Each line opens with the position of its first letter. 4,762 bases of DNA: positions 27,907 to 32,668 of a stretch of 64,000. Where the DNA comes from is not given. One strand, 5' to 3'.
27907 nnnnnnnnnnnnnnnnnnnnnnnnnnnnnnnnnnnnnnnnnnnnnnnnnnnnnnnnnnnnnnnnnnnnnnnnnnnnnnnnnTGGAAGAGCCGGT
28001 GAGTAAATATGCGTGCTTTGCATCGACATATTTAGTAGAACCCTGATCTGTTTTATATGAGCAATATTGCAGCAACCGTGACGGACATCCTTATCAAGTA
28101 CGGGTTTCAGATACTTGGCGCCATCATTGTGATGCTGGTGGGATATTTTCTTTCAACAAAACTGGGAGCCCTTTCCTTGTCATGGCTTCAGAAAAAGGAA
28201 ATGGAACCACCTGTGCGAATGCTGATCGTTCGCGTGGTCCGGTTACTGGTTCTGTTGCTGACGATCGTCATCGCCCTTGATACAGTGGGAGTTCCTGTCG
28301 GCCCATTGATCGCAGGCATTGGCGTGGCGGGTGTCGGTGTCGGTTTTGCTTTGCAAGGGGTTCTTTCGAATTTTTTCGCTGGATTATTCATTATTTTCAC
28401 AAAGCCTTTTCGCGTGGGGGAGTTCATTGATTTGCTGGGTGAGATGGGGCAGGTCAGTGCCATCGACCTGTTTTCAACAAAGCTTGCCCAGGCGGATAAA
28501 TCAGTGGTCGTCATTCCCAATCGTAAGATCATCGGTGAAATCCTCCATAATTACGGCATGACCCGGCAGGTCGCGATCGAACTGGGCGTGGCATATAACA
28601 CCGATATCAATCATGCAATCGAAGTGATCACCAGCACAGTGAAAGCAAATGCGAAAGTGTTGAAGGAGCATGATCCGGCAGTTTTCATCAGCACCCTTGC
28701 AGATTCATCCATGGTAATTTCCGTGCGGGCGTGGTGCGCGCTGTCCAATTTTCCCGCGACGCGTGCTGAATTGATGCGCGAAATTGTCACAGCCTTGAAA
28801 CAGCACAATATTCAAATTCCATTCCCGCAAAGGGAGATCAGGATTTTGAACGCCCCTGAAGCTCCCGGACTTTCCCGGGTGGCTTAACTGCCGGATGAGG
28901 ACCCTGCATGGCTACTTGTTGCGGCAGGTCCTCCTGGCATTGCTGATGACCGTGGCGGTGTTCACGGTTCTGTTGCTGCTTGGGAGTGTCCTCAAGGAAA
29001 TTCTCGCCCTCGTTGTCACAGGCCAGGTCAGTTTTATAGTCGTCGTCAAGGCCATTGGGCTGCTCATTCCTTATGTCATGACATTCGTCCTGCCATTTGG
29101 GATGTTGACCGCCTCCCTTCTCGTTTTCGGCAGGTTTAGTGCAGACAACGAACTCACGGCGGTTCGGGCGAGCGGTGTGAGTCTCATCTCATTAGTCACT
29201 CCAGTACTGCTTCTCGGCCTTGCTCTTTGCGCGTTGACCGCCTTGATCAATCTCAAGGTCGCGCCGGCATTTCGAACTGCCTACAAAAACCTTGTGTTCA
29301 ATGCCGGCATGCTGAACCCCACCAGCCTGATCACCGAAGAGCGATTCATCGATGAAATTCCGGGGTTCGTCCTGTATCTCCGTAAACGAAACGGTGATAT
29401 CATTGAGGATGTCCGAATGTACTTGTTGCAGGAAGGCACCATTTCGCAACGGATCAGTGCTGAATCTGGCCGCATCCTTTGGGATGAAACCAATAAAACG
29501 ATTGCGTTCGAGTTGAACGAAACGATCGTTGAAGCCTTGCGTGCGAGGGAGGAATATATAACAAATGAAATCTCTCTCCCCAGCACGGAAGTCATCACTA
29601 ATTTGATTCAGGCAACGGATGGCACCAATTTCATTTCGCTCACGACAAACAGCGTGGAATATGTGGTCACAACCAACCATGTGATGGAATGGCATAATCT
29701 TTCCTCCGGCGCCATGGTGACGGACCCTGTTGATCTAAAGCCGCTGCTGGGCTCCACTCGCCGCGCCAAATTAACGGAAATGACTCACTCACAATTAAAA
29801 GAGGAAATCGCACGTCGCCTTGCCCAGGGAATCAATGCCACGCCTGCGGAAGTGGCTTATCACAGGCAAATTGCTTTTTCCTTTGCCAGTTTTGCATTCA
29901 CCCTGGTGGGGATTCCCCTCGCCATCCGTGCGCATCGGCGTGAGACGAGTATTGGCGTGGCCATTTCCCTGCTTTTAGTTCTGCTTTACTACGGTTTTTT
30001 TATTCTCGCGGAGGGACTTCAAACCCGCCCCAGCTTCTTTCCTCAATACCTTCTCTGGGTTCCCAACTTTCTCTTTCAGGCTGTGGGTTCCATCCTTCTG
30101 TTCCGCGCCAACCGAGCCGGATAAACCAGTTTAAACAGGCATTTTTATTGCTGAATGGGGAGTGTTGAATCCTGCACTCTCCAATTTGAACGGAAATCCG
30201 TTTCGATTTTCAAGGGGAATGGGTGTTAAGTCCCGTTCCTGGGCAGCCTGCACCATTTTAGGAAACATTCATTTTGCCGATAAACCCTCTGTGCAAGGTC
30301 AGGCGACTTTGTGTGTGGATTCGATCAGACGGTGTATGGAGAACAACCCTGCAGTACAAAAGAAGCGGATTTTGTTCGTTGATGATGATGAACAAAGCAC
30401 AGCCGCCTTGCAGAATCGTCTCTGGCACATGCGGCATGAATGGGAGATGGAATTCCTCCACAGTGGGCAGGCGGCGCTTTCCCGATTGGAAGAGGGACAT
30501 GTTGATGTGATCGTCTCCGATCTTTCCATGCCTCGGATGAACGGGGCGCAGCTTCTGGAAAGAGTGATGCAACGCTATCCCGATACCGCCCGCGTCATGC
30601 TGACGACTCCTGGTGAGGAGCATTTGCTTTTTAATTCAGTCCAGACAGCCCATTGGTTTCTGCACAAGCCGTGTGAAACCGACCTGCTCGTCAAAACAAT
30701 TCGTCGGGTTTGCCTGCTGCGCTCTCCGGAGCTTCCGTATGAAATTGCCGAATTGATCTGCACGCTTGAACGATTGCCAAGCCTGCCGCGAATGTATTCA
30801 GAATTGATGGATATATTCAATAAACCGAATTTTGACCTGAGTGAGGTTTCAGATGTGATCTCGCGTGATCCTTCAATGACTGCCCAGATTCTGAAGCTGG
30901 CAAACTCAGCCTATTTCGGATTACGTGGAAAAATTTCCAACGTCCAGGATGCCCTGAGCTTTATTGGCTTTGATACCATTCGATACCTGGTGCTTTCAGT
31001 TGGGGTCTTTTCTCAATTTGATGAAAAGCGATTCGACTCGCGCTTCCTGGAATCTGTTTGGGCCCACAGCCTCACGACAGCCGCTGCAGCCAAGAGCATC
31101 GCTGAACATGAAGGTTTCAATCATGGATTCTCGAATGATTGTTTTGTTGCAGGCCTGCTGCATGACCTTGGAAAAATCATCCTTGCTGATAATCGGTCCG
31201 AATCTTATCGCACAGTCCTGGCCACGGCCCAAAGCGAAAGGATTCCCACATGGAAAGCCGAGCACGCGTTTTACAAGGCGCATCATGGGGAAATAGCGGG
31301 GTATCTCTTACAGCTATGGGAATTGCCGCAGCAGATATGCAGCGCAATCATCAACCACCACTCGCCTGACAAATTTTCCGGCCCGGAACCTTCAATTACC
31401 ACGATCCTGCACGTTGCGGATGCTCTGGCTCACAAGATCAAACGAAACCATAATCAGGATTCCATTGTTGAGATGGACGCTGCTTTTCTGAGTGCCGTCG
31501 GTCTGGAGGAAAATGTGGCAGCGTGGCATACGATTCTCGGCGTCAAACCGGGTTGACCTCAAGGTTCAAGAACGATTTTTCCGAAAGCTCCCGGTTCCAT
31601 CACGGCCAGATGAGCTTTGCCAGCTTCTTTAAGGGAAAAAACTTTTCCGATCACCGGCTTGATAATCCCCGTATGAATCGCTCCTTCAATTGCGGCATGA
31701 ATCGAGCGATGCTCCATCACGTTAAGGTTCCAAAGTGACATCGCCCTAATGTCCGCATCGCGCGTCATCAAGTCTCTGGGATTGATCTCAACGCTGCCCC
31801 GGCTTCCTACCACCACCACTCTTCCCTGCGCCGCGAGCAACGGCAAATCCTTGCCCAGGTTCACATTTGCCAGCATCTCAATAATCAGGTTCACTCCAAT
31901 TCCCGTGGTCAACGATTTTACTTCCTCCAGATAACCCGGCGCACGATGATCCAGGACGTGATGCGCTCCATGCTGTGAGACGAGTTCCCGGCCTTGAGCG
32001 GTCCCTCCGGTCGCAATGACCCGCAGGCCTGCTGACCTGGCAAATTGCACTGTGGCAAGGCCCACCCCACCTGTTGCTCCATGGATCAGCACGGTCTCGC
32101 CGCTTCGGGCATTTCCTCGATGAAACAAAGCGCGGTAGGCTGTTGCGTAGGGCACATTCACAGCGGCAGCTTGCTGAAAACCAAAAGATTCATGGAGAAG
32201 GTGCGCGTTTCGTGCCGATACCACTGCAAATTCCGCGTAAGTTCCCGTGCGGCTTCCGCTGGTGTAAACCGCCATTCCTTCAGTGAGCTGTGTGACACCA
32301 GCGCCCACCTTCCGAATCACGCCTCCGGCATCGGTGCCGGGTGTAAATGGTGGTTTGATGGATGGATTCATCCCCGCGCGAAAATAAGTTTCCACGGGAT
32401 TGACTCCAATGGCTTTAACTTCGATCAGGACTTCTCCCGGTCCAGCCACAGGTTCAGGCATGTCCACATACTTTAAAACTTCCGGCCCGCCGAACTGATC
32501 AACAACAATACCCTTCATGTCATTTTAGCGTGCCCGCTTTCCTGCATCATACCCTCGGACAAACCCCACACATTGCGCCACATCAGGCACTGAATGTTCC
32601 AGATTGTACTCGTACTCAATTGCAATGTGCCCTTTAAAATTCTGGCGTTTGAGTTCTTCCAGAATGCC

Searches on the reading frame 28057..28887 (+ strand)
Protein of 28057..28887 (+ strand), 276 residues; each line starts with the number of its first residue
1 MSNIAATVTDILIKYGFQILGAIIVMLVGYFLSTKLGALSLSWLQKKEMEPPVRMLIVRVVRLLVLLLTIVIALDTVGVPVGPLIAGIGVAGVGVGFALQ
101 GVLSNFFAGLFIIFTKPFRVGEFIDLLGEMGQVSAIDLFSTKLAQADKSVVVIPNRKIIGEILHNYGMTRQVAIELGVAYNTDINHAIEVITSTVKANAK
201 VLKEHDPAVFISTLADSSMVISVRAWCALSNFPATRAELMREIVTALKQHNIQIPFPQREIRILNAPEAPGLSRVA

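Call 11: search_protein_families(library=ncbifam, max_evalue=1e-10, proteins=[window:28057-28887:+])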
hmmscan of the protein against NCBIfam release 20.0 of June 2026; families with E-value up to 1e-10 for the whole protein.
window:28057-28887:+ (276 aa): 5 families
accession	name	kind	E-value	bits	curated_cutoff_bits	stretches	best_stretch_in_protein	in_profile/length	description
NF007662.0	PRK10334.1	subfamily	8.6e-43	146.6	321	1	10-263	22-277/286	small-conductance mechanosensitive channel MscS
NF047602.1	MscsSHelicob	equivalog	6.7e-41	140.5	400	1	12-264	6-259/260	small-conductance mechanosensitive channel MscS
NF008438.0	PRK11281.1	equivalog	1.7e-33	115.6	991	1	18-266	838-1091/1113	mechanosensitive channel MscK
NF008180.0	PRK10929.1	equivalog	5.8e-27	93.9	809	1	19-263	836-1085/1109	miniconductance mechanosensitive channel MscM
NF047601.1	MscSThanab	equivalog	1.1e-19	71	500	1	53-264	64-277/280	small-conductance mechanosensitive channel MscS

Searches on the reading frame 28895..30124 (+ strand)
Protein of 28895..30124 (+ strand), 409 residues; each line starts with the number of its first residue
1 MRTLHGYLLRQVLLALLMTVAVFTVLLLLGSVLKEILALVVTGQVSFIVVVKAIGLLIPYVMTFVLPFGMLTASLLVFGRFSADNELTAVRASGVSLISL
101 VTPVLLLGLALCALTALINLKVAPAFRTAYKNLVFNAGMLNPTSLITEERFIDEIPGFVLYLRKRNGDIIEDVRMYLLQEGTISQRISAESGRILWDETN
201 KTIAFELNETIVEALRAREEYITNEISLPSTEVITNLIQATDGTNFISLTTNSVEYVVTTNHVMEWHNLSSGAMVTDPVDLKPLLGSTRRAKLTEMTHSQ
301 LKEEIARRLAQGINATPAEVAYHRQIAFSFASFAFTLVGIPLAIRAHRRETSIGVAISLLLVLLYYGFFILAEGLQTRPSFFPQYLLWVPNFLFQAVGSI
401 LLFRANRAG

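Call 11: search_protein_families(library=ncbifam, max_evalue=1e-10, proteins=[window:28895-30124:+])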
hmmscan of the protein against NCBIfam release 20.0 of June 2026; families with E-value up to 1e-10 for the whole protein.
window:28895-30124:+ (409 aa): 2 families
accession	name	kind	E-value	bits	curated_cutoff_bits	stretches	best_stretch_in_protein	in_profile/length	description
TIGR04407.1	LptF_YjgP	equivalog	8.7e-42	143.1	230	1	6-209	4-208/347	LPS export ABC transporter permease LptF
TIGR04408.1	LptG_lptG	equivalog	2.8e-34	118.3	240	2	3-194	1-192/351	LPS export ABC transporter permease LptG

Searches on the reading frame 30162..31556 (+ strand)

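Call 11: search_protein_families(library=ncbifam, max_evalue=1e-10, proteins=[window:30162-31556:+])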
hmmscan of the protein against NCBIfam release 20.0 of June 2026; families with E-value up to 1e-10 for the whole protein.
window:30162-31556:+ (464 aa): 3 families
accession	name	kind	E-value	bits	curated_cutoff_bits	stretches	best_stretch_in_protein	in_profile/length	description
NF053512.1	nitric_RR_NosR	exception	1.5e-28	99.9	400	1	70-183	1-114/422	response regulator c-di-GMP phosphodiesterase, NosR family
NF041946.1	LuxO_transreg_Vib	equivalog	3.6e-11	42.5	800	1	75-182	3-110/463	quorum-sensing sigma-54 dependent transcriptional regulator LuxO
NF006900.1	PRK09390.1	equivalog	4.3e-11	42.7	255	1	67-184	4-120/203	response regulator FixJ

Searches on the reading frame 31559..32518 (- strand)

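Call 11: search_protein_families(library=ncbifam, max_evalue=1e-10, proteins=[window:31559-32518:-])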
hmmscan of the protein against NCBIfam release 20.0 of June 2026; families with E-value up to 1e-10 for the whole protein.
window:31559-32518:- (319 aa): 16 families
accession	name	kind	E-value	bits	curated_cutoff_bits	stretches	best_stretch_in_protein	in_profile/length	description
TIGR02824.1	quinone_pig3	subfamily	4.7e-59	200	296.8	1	1-318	1-324/325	putative NAD(P)H quinone oxidoreductase, PIG3 family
NF008024.0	PRK10754.1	subfamily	7.8e-41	140.2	348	1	4-243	5-245/327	NADPH:quinone reductase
TIGR02817.1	adh_fam_1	subfamily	4.1e-40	138.2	284.05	1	12-318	14-334/336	zinc-binding alcohol dehydrogenase family protein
NF041183.1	Pks2_ls1_myc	equivalog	1.4e-33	115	2400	1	10-240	1415-1645/2086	sulfolipid-1 biosynthesis phthioceranic/hydroxyphthioceranic acid synthase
NF010344.0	PRK13771.1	subfamily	3.3e-27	95.3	349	1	91-318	115-332/334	putative alcohol dehydrogenase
NF041172.1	AcrlCoa_red_Thmprot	equivalog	8.8e-24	84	500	1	91-318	115-333/334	acryloyl-CoA reductase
TIGR03989.1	Rxyl_3153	subfamily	3.1e-21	76.1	440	1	91-238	138-287/370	NDMA-dependent alcohol dehydrogenase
TIGR01751.1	crot-CoA-red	equivalog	6.4e-21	74.5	378.55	1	88-202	136-252/398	crotonyl-CoA carboxylase/reductase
NF041097.1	keto_inos_dh_IolM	equivalog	2.7e-19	69.1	450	1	91-259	150-333/389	scyllo-inosose 3-dehydrogenase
NF003808.0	PRK05396.1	equivalog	8.3e-18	64.3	380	1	90-318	117-339/341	L-threonine 3-dehydrogenase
TIGR00692.1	tdh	equivalog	4.8e-16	58.7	458.35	1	89-317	114-338/340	L-threonine 3-dehydrogenase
NF007489.0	PRK10083.1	equivalog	1.2e-15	57.4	376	0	90-259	113-281/339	Zn-dependent oxidoreductase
NF058644.1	CurcmRedCuraProt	equivalog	1.3e-15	57.4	440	1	17-239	20-241/336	NADPH-dependent curcumin/dihydrocurcumin reductase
TIGR02823.1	oxido_YhdH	subfamily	8.3e-15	54.4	297.25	1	26-246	25-250/324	acrylyl-CoA reductase family protein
TIGR03451.1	mycoS_dep_FDH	equivalog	5.9e-14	51.6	512.9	0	125-239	162-277/358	S-(hydroxymethyl)mycothiol dehydrogenase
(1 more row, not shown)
